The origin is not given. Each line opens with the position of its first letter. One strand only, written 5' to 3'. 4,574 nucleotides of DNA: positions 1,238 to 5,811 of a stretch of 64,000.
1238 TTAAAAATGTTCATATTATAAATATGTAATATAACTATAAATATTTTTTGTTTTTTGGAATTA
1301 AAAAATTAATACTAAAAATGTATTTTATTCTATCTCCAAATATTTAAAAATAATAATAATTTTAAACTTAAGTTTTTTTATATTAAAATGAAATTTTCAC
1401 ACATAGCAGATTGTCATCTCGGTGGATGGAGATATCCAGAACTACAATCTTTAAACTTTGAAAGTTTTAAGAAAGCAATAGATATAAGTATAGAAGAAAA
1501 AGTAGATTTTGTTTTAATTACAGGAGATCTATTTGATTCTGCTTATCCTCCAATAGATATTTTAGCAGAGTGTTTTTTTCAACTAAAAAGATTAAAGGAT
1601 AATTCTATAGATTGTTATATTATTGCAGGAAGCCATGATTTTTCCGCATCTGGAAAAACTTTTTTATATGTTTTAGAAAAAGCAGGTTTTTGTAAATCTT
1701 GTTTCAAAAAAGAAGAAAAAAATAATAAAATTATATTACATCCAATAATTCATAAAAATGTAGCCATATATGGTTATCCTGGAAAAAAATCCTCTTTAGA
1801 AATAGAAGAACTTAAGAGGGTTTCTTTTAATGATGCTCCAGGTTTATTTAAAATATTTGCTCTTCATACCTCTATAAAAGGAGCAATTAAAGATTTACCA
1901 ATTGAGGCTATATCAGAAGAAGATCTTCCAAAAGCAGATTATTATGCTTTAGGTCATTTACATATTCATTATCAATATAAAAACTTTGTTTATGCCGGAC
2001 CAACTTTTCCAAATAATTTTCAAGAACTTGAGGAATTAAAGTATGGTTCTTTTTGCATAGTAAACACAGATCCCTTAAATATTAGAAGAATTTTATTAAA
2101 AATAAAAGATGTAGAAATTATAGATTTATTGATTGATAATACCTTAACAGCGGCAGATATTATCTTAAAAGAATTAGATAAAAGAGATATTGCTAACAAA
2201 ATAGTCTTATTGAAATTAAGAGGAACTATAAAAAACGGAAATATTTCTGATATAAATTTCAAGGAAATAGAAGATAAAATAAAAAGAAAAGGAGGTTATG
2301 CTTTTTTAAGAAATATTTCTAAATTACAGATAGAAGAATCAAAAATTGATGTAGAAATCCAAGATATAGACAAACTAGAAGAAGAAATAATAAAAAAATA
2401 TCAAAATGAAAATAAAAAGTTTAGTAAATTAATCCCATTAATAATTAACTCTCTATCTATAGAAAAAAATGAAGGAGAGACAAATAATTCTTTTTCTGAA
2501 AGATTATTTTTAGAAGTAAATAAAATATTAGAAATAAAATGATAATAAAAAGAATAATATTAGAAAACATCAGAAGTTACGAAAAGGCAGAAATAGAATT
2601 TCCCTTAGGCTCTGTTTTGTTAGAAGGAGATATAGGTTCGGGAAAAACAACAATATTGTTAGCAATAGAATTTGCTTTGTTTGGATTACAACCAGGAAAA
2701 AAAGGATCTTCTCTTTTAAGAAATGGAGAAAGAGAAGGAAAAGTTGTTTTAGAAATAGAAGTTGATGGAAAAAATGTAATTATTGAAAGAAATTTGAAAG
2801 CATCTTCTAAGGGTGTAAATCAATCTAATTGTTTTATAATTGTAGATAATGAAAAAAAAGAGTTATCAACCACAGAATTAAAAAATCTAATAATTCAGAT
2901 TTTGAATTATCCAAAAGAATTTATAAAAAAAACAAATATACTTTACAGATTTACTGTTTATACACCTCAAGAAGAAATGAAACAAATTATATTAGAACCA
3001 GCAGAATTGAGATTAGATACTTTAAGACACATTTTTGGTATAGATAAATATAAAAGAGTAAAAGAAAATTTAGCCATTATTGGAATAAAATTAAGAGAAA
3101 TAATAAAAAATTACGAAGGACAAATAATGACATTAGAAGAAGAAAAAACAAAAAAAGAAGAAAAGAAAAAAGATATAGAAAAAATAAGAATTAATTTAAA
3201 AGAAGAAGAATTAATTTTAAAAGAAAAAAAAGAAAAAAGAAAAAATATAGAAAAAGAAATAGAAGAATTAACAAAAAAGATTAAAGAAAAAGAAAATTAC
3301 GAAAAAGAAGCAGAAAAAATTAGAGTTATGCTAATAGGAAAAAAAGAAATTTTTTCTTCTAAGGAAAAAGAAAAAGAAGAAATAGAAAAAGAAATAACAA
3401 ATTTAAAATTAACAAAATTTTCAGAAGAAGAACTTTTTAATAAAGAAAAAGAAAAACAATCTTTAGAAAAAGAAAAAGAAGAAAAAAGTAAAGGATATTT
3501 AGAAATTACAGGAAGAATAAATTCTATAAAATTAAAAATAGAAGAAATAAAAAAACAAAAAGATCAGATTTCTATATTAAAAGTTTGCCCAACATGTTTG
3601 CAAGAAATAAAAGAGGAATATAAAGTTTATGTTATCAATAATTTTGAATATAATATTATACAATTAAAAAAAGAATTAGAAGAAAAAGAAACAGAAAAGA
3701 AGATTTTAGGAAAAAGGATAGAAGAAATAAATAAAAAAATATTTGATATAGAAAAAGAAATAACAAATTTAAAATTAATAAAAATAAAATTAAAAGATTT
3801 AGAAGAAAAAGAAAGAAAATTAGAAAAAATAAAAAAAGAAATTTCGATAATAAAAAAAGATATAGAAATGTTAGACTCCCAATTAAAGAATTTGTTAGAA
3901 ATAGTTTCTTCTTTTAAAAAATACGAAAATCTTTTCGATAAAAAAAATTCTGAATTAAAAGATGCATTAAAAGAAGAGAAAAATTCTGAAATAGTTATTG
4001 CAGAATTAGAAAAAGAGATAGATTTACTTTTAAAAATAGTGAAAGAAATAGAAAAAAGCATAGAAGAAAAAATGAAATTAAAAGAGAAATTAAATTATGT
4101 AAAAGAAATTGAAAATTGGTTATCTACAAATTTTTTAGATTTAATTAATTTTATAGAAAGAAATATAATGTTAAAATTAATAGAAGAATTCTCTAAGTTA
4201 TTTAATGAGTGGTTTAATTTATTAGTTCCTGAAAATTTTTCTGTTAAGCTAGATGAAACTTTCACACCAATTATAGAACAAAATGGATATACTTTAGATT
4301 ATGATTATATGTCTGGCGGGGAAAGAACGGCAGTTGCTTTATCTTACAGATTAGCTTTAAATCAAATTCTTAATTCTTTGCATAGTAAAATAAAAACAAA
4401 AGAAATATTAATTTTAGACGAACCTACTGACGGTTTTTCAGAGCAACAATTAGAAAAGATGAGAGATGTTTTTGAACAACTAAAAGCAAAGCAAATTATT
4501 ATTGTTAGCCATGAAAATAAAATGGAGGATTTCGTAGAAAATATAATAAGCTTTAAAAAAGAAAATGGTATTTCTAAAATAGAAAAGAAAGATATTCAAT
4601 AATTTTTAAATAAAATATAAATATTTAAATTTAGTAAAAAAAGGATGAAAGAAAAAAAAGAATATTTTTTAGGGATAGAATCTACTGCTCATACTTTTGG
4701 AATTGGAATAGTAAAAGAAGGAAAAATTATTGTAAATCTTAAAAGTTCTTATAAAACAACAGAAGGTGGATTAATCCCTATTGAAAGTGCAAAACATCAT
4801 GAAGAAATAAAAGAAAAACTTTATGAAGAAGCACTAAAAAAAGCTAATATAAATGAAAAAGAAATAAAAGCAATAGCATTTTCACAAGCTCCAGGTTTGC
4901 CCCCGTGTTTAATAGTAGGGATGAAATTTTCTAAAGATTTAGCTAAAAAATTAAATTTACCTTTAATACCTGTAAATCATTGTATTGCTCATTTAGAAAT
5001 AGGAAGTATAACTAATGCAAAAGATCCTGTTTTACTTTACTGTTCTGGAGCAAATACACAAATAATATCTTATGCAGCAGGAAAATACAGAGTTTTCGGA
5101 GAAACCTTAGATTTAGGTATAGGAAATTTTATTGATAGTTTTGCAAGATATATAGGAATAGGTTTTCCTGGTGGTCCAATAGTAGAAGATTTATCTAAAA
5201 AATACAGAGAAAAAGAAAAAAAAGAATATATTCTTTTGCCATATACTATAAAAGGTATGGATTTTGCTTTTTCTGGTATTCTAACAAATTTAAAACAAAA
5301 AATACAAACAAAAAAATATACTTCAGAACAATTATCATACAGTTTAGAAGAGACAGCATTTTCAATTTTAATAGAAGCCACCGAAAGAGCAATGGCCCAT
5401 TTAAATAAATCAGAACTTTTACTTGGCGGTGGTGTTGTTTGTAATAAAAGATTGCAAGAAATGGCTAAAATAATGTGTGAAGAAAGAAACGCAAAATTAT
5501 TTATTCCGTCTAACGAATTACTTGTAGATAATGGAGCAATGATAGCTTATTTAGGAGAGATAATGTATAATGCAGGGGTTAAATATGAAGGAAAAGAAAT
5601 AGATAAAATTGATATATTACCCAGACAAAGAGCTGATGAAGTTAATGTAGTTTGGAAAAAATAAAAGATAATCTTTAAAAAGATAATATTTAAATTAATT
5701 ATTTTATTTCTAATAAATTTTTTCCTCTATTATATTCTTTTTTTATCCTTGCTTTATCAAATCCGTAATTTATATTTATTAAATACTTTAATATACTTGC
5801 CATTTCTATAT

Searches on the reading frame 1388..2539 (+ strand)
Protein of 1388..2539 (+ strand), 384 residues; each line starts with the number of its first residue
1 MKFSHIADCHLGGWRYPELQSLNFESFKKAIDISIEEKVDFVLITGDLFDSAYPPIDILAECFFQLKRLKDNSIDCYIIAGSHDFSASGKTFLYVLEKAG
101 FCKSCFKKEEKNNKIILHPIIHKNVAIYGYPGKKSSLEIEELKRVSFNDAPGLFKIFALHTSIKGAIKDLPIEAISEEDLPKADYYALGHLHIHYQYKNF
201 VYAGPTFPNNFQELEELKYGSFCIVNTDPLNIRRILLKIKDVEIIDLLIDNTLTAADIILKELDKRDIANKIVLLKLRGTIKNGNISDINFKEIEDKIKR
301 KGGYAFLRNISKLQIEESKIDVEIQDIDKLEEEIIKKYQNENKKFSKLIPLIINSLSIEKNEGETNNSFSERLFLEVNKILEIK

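Call 42: search_protein_families(library=pfam, proteins=[window:1388-2539:+], max_evalue=0.001)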
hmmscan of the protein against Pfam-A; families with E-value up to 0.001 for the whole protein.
window:1388-2539:+ (384 aa): 2 families
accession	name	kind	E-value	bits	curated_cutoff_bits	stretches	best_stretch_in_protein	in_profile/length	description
PF00149.33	Metallophos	-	3.7e-12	47.5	21.5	1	1-193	1-190/191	Calcineurin-like phosphoesterase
PF12850.12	Metallophos_2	-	0.00058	20.3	27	0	1-199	1-124/154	Calcineurin-like phosphoesterase superfamily domain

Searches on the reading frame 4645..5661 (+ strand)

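Call 42: search_protein_families(library=pfam, proteins=[window:4645-5661:+], max_evalue=0.001)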
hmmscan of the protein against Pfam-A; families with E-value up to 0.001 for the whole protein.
window:4645-5661:+ (339 aa): 2 families
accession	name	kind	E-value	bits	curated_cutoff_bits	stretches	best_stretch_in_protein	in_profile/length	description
PF00814.31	TsaD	-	2.6e-74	250.7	24.8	1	32-302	6-264/264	tRNA N6-adenosine threonylcarbamoyltransferase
PF22521.2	HypF_C_2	-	1.3e-05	25.6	27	1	192-290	132-229/241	Carbamoyltransferase, Kae1-like Domain, second subdomain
